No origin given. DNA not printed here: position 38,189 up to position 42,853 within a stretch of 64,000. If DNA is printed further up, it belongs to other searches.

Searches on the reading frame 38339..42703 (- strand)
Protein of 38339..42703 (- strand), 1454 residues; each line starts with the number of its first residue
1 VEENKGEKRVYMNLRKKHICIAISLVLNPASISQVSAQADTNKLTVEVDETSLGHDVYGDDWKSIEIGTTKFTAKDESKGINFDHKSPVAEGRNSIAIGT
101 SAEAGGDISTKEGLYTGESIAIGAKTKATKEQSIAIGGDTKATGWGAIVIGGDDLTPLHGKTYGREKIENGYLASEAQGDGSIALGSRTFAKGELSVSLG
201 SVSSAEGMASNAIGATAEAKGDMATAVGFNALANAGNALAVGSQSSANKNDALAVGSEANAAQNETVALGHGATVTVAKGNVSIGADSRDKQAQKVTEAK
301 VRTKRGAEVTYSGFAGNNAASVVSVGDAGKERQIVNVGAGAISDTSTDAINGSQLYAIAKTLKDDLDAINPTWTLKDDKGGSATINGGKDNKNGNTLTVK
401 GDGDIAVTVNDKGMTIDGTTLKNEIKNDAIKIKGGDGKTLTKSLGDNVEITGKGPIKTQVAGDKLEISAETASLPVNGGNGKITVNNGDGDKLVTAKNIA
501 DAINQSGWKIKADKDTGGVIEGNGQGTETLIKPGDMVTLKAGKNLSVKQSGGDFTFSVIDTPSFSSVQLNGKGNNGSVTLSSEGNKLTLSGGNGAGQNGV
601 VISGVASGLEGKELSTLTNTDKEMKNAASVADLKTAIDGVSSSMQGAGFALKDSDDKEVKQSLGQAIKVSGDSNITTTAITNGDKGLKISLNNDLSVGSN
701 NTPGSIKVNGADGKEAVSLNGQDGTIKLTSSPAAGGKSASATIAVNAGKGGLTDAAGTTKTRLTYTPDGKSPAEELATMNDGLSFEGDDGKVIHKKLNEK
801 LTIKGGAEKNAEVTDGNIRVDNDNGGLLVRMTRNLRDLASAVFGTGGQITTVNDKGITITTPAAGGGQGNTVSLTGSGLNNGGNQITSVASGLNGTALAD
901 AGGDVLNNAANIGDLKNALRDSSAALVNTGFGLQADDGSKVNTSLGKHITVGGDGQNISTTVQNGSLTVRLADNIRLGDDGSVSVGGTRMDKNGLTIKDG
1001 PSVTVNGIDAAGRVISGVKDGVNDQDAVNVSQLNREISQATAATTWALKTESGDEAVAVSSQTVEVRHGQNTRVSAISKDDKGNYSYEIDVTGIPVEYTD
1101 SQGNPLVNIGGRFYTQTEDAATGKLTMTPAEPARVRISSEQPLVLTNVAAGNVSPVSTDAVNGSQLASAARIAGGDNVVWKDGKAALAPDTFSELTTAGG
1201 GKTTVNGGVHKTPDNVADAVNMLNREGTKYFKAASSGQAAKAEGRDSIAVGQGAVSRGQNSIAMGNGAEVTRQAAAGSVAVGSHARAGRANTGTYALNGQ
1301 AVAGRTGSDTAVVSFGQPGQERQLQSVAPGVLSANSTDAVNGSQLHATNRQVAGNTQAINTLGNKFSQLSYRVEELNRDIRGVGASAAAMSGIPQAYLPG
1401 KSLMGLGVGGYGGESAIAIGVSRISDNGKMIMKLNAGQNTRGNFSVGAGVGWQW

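Call 87: search_protein_families(proteins=[window:38339-42703:-], library=ncbifam, max_evalue=0.00001)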
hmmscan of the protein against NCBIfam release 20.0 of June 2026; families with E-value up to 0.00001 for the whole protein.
window:38339-42703:- (1454 aa): 6 families
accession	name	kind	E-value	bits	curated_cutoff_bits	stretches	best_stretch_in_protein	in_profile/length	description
NF033477.2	EmaA_autotrans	exception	6.7e-117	391.8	3000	7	774-961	1346-1535/2100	collagen-binding adhesin autotransporter EmaA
NF033481.2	auto_Ata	exception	6.1e-29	100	2500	3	913-1078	1056-1229/1862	trimeric autotransporter adhesin Ata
NF040984.1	BimA_first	exception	9.7e-21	74.3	800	2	1238-1454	321-517/517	trimeric autotransporter actin-nucleating factor BimA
NF033870.1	VOMP_auto_Cterm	subfamily_domain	4.7e-15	55.8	500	1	1363-1450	256-342/347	Vomp family autotransporter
NF040983.1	BimA_second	exception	5.4e-13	48.5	600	1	1276-1454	220-381/381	trimeric autotransporter actin-nucleating factor BimA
NF033478.1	YadA_autotrans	exception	1.2e-12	47.6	750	0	1364-1422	370-428/459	trimeric autotransporter adhesin YadA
